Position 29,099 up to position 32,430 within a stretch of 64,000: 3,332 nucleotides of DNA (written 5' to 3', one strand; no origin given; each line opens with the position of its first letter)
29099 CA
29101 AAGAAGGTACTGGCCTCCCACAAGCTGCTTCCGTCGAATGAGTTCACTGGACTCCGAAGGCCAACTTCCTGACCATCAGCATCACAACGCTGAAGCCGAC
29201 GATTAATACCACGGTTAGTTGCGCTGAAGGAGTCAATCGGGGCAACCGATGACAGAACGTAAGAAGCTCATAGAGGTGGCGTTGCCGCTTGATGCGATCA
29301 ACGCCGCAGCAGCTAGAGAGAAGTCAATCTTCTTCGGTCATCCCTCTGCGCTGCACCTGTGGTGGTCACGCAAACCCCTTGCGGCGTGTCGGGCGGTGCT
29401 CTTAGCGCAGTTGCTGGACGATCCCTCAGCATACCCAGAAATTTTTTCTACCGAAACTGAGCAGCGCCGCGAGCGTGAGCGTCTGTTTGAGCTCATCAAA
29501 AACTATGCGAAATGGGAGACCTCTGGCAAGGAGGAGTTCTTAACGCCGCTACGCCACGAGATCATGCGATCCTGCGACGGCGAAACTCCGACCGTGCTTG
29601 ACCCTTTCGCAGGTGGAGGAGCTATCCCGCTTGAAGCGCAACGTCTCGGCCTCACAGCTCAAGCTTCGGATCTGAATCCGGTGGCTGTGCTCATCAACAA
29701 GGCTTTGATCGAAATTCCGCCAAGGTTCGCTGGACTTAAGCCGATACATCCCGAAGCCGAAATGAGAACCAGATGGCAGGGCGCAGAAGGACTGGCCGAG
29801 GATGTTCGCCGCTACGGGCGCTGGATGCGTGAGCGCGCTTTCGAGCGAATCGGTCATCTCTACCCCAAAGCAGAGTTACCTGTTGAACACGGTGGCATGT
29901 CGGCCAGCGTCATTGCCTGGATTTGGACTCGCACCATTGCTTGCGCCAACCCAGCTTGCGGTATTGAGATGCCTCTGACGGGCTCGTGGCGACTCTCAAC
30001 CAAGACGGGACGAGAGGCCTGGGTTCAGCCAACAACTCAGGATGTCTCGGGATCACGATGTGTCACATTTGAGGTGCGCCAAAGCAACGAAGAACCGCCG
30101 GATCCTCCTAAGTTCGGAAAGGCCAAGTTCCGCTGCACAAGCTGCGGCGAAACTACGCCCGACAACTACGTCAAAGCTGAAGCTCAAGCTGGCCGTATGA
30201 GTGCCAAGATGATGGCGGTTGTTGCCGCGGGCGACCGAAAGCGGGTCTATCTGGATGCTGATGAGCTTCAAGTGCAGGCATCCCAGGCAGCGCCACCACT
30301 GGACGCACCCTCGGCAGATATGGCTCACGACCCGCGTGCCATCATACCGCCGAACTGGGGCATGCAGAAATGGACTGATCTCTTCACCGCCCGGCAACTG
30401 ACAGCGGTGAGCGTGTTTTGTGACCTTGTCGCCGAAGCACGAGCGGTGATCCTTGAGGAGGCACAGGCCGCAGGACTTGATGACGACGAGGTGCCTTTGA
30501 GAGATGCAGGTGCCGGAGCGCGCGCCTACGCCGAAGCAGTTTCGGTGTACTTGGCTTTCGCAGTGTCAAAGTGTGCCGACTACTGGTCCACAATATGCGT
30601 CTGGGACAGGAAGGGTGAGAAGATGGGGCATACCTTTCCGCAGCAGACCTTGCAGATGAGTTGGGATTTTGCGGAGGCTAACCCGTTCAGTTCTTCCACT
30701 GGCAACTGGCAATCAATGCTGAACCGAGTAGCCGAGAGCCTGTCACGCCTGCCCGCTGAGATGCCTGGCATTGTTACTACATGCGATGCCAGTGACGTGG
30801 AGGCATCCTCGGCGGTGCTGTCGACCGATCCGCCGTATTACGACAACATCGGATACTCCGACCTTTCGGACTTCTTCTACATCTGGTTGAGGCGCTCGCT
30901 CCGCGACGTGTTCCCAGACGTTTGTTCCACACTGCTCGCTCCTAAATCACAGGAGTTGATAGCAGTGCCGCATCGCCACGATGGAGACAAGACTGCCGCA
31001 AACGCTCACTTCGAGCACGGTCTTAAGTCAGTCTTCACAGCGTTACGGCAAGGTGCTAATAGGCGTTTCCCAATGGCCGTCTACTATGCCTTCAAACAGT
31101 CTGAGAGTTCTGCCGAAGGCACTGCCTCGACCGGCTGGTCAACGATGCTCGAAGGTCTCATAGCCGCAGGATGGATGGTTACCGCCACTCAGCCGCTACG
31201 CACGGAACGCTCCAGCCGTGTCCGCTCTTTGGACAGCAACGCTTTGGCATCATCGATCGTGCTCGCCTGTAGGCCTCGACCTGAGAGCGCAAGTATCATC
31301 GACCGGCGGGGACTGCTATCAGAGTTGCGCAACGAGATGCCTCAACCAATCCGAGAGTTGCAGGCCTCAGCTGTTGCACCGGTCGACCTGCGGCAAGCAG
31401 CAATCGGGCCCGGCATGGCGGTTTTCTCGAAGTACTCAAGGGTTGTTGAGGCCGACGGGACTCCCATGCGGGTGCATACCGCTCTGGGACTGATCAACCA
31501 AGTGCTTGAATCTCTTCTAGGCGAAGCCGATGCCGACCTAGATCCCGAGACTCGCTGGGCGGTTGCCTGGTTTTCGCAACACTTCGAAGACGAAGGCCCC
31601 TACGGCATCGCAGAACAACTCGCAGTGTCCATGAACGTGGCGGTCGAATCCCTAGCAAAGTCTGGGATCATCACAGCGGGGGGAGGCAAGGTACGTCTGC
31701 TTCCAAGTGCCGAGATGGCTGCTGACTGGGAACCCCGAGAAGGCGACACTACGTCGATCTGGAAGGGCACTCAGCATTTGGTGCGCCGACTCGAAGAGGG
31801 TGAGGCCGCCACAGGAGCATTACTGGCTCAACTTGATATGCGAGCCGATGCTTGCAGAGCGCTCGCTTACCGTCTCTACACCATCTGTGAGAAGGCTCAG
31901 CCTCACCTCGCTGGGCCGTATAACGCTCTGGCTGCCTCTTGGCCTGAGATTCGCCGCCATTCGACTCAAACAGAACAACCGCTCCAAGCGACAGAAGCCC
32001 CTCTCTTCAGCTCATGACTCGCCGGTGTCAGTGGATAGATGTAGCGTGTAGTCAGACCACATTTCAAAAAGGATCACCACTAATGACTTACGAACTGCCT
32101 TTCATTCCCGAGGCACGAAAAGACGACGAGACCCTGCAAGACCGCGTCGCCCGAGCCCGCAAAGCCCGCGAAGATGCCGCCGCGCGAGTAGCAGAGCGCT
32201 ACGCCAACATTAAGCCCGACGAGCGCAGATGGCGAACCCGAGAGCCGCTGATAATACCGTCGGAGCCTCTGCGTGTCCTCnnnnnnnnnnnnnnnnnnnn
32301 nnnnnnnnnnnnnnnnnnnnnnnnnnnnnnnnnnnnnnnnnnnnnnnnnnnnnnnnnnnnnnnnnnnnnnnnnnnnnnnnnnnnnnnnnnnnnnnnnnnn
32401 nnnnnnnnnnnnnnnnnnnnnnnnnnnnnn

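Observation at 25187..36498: Helicase / DUF1156 methylase / DUF499-HEPN ATPase defence-like module with an embedded protease cassette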

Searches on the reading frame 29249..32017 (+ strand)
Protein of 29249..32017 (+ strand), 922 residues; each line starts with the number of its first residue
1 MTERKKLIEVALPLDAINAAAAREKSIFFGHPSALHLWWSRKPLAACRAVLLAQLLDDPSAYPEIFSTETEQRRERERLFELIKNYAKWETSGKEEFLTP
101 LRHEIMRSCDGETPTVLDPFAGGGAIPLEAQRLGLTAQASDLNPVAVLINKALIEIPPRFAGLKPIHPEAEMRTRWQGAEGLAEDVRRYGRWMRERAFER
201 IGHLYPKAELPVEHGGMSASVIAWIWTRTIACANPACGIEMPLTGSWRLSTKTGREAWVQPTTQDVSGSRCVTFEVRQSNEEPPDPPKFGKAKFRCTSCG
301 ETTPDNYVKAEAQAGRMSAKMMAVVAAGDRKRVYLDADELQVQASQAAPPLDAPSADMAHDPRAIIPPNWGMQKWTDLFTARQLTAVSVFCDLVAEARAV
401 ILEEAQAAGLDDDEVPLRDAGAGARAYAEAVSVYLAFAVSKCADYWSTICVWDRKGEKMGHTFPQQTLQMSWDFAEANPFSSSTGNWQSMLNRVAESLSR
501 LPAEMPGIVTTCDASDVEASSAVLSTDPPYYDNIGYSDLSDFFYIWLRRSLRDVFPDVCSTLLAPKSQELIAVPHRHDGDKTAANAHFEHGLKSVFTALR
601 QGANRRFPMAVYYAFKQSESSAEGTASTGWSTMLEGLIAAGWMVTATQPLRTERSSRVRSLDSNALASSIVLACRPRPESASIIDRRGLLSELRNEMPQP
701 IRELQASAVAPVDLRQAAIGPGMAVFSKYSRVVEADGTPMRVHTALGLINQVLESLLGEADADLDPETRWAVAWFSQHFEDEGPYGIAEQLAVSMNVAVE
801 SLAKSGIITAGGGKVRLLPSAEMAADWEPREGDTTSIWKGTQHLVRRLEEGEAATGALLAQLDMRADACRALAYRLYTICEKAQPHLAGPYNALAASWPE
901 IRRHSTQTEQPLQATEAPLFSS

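Call 4: search_protein_families(library=pfam, proteins=[window:29249-32017:+], max_evalue=0.01)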
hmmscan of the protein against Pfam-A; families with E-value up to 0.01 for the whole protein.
window:29249-32017:+ (922 aa): 2 families
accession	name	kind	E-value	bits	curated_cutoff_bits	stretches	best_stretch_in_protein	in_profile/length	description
PF06634.17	DUF1156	-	3.4e-28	98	24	1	11-81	1-72/73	Protein of unknown function (DUF1156)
PF02086.21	MethyltransfD12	-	0.00024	21.4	22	1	100-155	11-63/253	D12 class N6 adenine-specific DNA methyltransferase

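Call 5: search_protein_families(library=padloc, proteins=[window:29249-32017:+], max_evalue=0.01)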
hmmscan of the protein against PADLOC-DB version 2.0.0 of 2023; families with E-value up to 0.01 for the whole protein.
window:29249-32017:+ (922 aa): 13 families
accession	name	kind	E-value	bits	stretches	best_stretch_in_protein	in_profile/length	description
PDLC00660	HmaB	-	0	1059.3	1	3-911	7-959/967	DNA-adenine methylase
PDLC00661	HmaB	-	0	1035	1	4-910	7-964/973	DNA-adenine methylase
PDLC03233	MTase_II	-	2.4e-36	123.6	1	23-743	50-711/731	Type II methyltransferase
PDLC03352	MTase_II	-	5.8e-34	115.1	2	365-554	405-599/1023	Type II methyltransferase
PDLC02189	DUF1156_MTase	-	2.7e-26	90.1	2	437-704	468-705/944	-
PDLC03314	MTase_II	-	5.2e-13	46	2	105-150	156-201/944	Type II methyltransferase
PDLC03322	MTase_II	-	1.7e-05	21.9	1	111-152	63-104/446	Type II methyltransferase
PDLC03364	MTase_II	-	3e-05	21.2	1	112-155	58-101/380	Type II methyltransferase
PDLC03224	MTase_II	-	0.00016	18.7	1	94-152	74-133/481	Type II methyltransferase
PDLC03345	MTase_II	-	0.00021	17.8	1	114-156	50-92/581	Type II methyltransferase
PDLC03367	MTase_II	-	0.00084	15.8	1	109-155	38-84/633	Type II methyltransferase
PDLC03319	MTase_II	-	0.0017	15.3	1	114-156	25-67/503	Type II methyltransferase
PDLC03380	MTase_II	-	0.0065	13.7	0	114-154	58-98/393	Type II methyltransferase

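Call 28: search_protein_families(library=ncbifam, proteins=[window:29249-32014:+], max_evalue=0.01)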
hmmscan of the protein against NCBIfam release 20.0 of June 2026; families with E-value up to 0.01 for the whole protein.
window:29249-32014:+ (922 aa): 1 family
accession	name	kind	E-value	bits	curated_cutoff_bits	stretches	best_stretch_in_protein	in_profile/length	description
NF042963.1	DUF1156_antiphage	equivalog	1.1e-37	129.7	1000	2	429-707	487-735/960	anti-phage-associated DUF1156 domain-containing protein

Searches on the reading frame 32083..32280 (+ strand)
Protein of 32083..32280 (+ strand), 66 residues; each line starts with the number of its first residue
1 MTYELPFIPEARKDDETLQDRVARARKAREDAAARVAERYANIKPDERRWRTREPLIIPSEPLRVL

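Call 28: search_protein_families(library=ncbifam, proteins=[window:32083-32280:+], max_evalue=0.01)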
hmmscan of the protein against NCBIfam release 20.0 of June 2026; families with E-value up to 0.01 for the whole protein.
seq(66 aa): 0 families

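Call 29: search_protein_families(library=phrogs, proteins=[window:32083-32280:+], max_evalue=0.01)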
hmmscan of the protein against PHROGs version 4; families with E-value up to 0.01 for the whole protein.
seq(66 aa): 0 families

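Call 59: find_homologous_proteins(query=window:32083-32280:+, max_evalue=0.01)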
Query window:32083-32280:+ (66 aa): 45 proteins with E <= 0.01 among 46 candidates.
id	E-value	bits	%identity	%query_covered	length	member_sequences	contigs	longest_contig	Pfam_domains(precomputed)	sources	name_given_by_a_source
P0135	2.9e-34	133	100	100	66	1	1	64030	-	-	-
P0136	5.0e-30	120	91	100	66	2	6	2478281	-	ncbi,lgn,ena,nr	ncbi:MAG: hypothetical protein OXD37_07780 [Acidimicrobiaceae bacterium]|nr:hypothetical protein [Ac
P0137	7.8e-29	116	89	98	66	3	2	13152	-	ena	-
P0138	3.2e-27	111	85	98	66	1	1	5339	-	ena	-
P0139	4.3e-27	110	86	97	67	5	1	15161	-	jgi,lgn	-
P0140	1.2e-25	106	83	98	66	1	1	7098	-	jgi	-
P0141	1.1e-24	103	80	100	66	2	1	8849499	-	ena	-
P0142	1.8e-24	102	78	98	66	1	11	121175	-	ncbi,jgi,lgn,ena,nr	ncbi:MAG: hypothetical protein OXC06_07460 [Acidimicrobiaceae bacterium]|nr:hypothetical protein [Ac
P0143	1.2e-23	99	80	98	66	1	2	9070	-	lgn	-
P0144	6.0e-23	97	77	98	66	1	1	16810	-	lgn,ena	-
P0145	6.3e-23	97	75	98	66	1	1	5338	-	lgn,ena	-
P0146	7.2e-22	94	71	98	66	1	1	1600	-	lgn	-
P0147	1.4e-21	93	74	98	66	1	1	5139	-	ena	-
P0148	2.0e-21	93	74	98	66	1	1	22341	-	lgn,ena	-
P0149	2.1e-21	92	74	98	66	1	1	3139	-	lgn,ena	-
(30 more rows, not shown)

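Call 67: predict_structure(alignment_id=A2)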
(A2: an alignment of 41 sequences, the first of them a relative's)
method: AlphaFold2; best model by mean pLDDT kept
length: 66 residues; sequences in the alignment: 41
mean_pLDDT: 77.5   pTM: 0.40
mean pLDDT of the five models: 77.5, 75.8, 75.7, 74.7, 72.0
residues with pLDDT >= 90: 18; 70-90: 20; 50-70: 27; < 50: 1
segments of 3 or more residues with pLDDT < 50: none
pLDDT, mean of each block of 10 residues (from residue 1): 64 72 92 94 84 68 64
secondary structure, 60 per line:
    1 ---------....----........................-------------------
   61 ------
elements in order: H10-13 H18-41

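Call 81: search_protein_families(library=padloc, proteins=[window:32083-32280:+], max_evalue=0.01)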
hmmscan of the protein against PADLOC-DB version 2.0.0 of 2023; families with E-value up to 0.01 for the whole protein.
window:32083-32280:+ (66 aa): 0 families
